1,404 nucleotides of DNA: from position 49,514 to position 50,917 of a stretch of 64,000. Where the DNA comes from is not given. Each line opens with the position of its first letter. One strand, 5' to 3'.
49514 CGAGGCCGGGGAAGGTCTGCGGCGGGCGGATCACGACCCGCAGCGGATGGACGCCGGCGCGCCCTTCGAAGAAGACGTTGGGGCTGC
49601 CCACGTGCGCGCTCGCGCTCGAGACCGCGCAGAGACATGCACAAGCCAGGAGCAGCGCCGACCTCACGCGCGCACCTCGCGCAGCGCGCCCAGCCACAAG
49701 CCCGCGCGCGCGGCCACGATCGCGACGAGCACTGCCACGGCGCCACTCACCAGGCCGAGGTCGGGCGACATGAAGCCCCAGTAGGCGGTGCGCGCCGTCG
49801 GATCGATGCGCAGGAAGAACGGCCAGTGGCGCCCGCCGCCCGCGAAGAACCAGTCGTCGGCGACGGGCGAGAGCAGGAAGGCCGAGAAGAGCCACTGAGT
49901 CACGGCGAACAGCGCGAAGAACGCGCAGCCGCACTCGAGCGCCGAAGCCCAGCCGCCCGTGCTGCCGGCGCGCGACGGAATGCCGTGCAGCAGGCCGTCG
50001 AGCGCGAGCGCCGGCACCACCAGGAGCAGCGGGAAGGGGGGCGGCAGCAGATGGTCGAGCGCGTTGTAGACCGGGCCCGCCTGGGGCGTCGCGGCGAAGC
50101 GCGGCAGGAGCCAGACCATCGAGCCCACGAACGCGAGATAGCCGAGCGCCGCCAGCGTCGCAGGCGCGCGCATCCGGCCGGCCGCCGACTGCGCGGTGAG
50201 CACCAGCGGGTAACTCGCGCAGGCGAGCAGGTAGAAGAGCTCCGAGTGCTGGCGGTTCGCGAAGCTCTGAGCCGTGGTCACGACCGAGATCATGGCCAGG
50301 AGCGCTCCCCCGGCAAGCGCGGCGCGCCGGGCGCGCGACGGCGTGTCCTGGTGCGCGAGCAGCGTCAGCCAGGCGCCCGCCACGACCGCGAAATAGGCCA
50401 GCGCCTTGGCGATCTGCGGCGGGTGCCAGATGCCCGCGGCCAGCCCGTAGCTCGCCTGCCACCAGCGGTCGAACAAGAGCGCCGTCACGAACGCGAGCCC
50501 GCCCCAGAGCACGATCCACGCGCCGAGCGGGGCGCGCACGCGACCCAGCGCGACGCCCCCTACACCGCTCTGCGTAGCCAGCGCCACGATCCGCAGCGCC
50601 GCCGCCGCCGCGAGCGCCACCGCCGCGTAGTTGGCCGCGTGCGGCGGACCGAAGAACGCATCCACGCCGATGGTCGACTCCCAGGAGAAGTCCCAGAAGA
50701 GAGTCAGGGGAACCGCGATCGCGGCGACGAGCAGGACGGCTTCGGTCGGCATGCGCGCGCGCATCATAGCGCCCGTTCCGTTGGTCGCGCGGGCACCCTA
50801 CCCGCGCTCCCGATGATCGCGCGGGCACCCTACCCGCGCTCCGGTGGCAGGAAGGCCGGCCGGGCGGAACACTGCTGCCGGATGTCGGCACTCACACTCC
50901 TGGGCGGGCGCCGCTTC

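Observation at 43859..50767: Porin-cytochrome (MtrAB/PioAB-type) electron conduit embedded in a five-gene minus-strand string with uncharacterised partners and no CymA/NapC-type quinol dehydrogenase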

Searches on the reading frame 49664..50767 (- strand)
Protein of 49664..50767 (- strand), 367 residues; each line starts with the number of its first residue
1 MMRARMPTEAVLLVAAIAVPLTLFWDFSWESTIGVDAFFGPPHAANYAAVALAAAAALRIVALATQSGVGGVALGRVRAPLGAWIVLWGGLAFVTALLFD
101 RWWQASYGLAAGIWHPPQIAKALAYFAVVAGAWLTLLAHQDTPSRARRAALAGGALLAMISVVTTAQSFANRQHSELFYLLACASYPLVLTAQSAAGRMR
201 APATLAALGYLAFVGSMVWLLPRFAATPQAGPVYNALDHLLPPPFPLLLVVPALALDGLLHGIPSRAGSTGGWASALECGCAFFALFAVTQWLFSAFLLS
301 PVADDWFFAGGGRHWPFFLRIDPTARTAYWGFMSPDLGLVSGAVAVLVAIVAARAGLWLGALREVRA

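Call 3: search_protein_families(library=pfam, proteins=[window:49664-50767:-], max_evalue=0.1)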
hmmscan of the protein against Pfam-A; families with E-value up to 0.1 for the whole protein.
window:49664-50767:- (367 aa): 0 families

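Call 4: search_protein_families(library=ncbifam, proteins=[window:49664-50767:-], max_evalue=0.1)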
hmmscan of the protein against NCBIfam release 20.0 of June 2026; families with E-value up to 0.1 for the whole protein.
window:49664-50767:- (367 aa): 1 family
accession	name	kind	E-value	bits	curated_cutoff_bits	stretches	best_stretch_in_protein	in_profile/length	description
NF009220.0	PRK12567.1-5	equivalog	0.071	13.2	219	0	120-173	89-141/200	putative monovalent cation/H+ antiporter subunit B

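Call 28: search_protein_representatives(protein=window:49664-50767:-)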
Query: 367 residues. Proteins with E-value up to 0.001 (for the whole library): 770; up to 1e-10: 361; up to 1e-30: 81. The best 150 are listed.
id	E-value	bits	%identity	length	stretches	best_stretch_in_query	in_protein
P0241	7.9e-98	344.6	49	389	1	11-362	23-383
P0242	5.3e-92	325.4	49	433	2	10-259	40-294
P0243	8.8e-81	288.5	45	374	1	10-361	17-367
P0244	7.3e-77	275.6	57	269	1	84-363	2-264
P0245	4.4e-74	266.5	44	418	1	12-363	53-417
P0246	8.9e-63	229.3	52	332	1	69-358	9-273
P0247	2.0e-62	228.1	42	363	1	9-361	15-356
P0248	4.3e-62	227.0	43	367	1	13-362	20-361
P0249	4.6e-62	226.9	55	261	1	11-244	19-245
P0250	2.5e-60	221.2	46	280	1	95-362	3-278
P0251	1.2e-57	212.4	71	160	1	11-170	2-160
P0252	6.5e-57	210.0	40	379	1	11-360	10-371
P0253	7.7e-57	209.7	56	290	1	11-302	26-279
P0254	5.3e-55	203.7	40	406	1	5-360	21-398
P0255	7.5e-55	203.2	70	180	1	154-319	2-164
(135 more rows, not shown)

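Call 40: predict_structure(alignment_id=A3)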
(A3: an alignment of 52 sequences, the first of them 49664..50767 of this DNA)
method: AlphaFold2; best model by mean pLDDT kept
length: 367 residues; sequences in the alignment: 52
mean_pLDDT: 93.2   pTM: 0.93
mean pLDDT of the five models: 93.2, 92.5, 91.9, 91.9, 91.7
residues with pLDDT >= 90: 319; 70-90: 30; 50-70: 15; < 50: 3
segments of 3 or more residues with pLDDT < 50: 1-3
pLDDT, mean of each block of 10 residues (from residue 1): 68 98 97 92 97 97 90 93 97 96 89 89 98 95 96 98 95 96 98 95 98 98 97 96 98 98 71 95 98 97 94 92 92 81 98 95 72
secondary structure, 60 per line:
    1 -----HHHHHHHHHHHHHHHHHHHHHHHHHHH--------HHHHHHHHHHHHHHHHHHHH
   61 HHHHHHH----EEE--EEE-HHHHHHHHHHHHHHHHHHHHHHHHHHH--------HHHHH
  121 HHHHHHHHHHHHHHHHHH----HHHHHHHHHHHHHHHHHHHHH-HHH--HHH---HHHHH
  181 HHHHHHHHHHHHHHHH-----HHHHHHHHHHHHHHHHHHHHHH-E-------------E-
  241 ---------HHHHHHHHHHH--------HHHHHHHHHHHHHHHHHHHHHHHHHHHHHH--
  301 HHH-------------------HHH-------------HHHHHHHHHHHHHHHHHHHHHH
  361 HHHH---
elements in order: H6-32 H41-67 E72-74 E77-79 H81-107 H116-138 H143-163 H176-196 H202-223 H250-260 H269-298 H339-364

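Call 43: fold_search(model_id=the predicted structure, library=pdb)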
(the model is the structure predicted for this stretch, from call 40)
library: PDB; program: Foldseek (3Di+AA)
matches with E <= 10: 152; with E <= 0.001: 0
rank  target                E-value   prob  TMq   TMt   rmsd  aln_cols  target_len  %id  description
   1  4iar                  8.0e-01  0.06  0.14  0.14  28.2       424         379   11  Crystal structure of the chimeric protein of 5-HT1B-BRIL in complex with ergotamine (PSI Community Target) (released 2013-03-13)
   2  6x89_2M               8.8e-01  0.13  0.23  0.19  20.1       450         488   12  Vigna radiata mitochondrial complex I* (released 2020-09-02)
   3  8bpx_L                9.6e-01  0.08  0.19  0.12  17.6       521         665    9  Cryo-EM structure of the Arabidopsis thaliana I+III2 supercomplex (Complete composition) (released 2023-01-25)
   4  7ezc_B                9.6e-01  0.08  0.17  0.17  29.3       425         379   12  Adenosine A2a receptor mutant-I92N (released 2022-04-13)
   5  9u81_R                1.0e+00  0.09  0.19  0.18  29.8       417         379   13  Cryo-EM structure of tolvaptan-bound human vasopressin V2 receptor complex with Fab (released 2025-12-10)
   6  8t1f_B                1.3e+00  0.09  0.18  0.12  20.1       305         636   14  Cryo-EM structure of full-length human TRPV4 in complex with antagonist HC-067047 (released 2023-07-05)
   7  8b9z_N                1.3e+00  0.10  0.22  0.23  21.7       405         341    9  Drosophila melanogaster complex I in the Active state (Dm1) (released 2023-01-18)
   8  4gp8_A                1.4e+00  0.04  0.17  0.13  24.0       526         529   15  Structure of Recombinant Cytochrome ba3 Oxidase mutant Y133W+T231F from Thermus thermophilus (released 2013-01-16)
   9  5v54_B                1.5e+00  0.05  0.14  0.13  24.5       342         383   12  Crystal structure of 5-HT1B receptor in complex with methiothepin (released 2018-02-07)
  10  5uig                  1.6e+00  0.06  0.18  0.18  27.1       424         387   13  Crystal structure of adenosine A2A receptor bound to a novel triazole-carboximidamide antagonist (released 2017-02-08)
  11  8f8l                  1.6e+00  0.05  0.15  0.15  20.7       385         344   14  The structure of Rv2173 from M. tuberculosis with DMAP bound (released 2023-11-29)
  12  8c9w                  1.7e+00  0.04  0.14  0.14  29.6       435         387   11  Crystal structure of the adenosine A2A receptor (construct A2A-PSB2-bRIL) complexed with Etrumadenant at the orthosteric (released 2023-07-12)
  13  8r0l_A                1.8e+00  0.05  0.12  0.14  22.0       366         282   11  Cryo-EM structure of the microbial rhodopsin CryoR1 at pH 8.0 in nanodisc (released 2025-05-14)
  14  6u8y_H                1.9e+00  0.08  0.20  0.15  19.4       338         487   12  Structure of the membrane-bound sulfane sulfur reductase (MBS), an archaeal respiratory membrane complex (released 2020-09-09)
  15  7r4d_L                1.9e+00  0.08  0.21  0.15  19.6       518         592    9  Bovine complex I in the presence of IM1761092, deactive class vi (Composite map) (released 2023-02-08)
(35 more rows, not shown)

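Call 44: search_solved_structures(query=A3, max_evalue=10, show_alignments=5)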
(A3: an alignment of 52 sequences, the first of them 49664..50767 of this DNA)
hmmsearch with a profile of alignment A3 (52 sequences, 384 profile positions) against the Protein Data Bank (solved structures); distinct sequences matched with E-value up to 10: 5.
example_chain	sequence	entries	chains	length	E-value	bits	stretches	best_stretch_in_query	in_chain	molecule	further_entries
9leg_C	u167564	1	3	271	0.0017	20.7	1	15-90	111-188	Ammonia monooxygenase subunit C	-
9cl6_C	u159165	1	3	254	0.003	19.8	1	32-78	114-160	Ammonia monooxygenase subunit C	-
7s4l_C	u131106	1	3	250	0.0036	19.6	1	9-78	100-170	Particulate methane monooxygenase, C subunit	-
6cxh_C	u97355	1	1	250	0.0036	19.6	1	9-78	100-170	Particulate methane monooxygenase, C subunit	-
9pxf_G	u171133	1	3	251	0.049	15.8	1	15-76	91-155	Ammonia monooxygenase subunit C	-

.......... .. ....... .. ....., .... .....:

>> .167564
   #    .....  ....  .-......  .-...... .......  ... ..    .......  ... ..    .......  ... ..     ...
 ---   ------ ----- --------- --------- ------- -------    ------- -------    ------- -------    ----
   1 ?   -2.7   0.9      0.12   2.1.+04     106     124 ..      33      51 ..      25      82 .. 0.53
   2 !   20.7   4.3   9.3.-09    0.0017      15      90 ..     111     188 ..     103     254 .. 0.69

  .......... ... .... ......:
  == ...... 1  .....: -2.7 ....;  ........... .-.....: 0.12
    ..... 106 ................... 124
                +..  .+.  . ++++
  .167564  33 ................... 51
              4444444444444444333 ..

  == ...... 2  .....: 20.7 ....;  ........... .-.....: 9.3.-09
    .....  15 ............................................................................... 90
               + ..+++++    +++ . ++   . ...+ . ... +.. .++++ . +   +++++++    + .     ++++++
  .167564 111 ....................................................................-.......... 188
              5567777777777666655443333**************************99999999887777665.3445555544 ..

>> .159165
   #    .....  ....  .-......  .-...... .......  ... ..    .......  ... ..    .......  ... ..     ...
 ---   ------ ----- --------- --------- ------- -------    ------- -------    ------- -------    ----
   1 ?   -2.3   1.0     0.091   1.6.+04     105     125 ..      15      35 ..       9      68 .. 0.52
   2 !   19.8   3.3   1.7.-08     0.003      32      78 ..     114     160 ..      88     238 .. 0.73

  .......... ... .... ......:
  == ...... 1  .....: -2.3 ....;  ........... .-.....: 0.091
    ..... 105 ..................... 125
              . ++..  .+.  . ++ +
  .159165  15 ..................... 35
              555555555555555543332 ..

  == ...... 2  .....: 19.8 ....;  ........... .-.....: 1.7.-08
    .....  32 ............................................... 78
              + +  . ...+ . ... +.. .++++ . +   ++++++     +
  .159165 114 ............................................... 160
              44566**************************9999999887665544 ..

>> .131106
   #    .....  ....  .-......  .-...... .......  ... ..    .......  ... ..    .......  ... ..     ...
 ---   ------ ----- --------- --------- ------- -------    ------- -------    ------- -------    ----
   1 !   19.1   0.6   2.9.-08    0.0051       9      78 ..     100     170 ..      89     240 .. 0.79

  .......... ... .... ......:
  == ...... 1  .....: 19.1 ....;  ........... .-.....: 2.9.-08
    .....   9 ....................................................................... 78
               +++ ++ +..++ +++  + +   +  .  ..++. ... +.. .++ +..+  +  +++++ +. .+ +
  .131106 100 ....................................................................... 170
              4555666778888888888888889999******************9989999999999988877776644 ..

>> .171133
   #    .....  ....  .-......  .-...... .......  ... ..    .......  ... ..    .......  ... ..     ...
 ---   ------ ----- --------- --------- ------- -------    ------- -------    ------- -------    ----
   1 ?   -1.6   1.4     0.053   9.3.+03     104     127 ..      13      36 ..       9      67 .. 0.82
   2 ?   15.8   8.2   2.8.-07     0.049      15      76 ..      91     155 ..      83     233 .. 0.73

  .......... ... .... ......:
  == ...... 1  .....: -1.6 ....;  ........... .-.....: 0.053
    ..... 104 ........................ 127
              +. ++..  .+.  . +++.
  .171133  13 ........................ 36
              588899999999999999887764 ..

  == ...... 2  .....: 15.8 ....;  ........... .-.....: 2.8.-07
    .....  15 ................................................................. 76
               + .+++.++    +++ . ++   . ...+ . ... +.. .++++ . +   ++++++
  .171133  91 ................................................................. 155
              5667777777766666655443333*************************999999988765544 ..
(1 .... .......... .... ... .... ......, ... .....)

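Call 45: search_protein_families(library=pfam, alignment_id=A3, max_evalue=10)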
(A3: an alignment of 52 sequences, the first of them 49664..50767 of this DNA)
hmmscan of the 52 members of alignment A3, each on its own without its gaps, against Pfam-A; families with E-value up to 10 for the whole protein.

A. member 1, window:49664-50767:- (367 aa): 0 families

B. families by the number of members that match (of 52 scanned): 47 families (the first 25 are shown)
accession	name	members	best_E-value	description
PF04896.17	AmoC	13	0.0011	Ammonia monooxygenase/methane monooxygenase, subunit C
PF19626.4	DUF6131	2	0.026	Family of unknown function (DUF6131)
PF19297.4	QcrA_N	2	2.4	QcrA subunit N-terminal region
PF03699.18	UPF0182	2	4.1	Uncharacterised protein family (UPF0182)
PF07666.16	MpPF26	1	0.00054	M penetrans paralogue family 26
PF16817.10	DUF5073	1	0.0036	Domain of unknown function (DUF5073)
PF06197.19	DUF998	1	0.0046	Protein of unknown function (DUF998)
PF10958.13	DUF2759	1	0.0062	Protein of unknown function (DUF2759)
PF24535.1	DUF7598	1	0.018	Domain of unknown function (DUF7598)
PF07670.19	Gate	1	0.026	Nucleoside recognition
PF07219.19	HemY_N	1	0.037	HemY protein N-terminus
PF17349.7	DUF5378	1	0.041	Family of unknown function (DUF5378)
PF24396.1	DUF7541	1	0.049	Family of unknown function (DUF7541)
PF25221.1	5TMH_Lnb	1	0.05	Lnb transmembrane domain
PF11292.14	DUF3093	1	0.053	Protein of unknown function (DUF3093)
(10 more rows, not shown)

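Call 62: search_protein_families(library=ncbifam, alignment_id=A3, max_evalue=1)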
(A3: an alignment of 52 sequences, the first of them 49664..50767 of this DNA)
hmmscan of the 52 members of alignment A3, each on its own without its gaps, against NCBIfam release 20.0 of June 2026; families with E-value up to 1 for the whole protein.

A. member 1, window:49664-50767:- (367 aa): 1 family
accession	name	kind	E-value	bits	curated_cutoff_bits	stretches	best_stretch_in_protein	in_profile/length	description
NF009220.0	PRK12567.1-5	equivalog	0.071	13.2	219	1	120-173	89-141/200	putative monovalent cation/H+ antiporter subunit B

B. families by the number of members that match (of 52 scanned): 16 families
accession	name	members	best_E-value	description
TIGR03078.1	CH4_NH3mon_ox_C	10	0.0012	methane monooxygenase/ammonia monooxygenase subunit C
NF041641.1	AmoC_BACT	9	0.0014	bacterial ammonia monooxygenase, subunit AmoC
NF043039.1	HgcAB_like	1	0.0093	HgcAB-like fusion protein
NF002821.0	PRK02983.1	1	0.016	bifunctional lysylphosphatidylglycerol synthetase/lysine--tRNA ligase LysX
NF011607.0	PRK15033.1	1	0.025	tricarballylate utilization 4Fe-4S protein TcuB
TIGR01300.1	CPA3_mnhG_phaG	1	0.033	monovalent cation/H(+) antiporter subunit G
NF033835.0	VraH_fam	1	0.041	VraH family peptide resistance protein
NF045787.1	OmpABordt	1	0.054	outer membrane protein OmpA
NF011326.0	PRK14740.1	1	0.067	K(+)-transporting ATPase subunit F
NF009220.0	PRK12567.1-5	1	0.071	putative monovalent cation/H+ antiporter subunit B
NF006749.0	PRK09272.1-2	1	0.082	hypothetical protein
NF001972.0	PRK00753.1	1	0.13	photosystem II reaction center protein PsbL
NF042984.1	SMR_efflux_EmrE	1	0.17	multidrug efflux SMR transporter EmrE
NF010450.0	PRK13876.1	1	0.21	IncP-type conjugal transfer protein TraG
NF008649.0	PRK11644.1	1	0.27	signal transduction histidine-protein kinase/phosphatase UhpB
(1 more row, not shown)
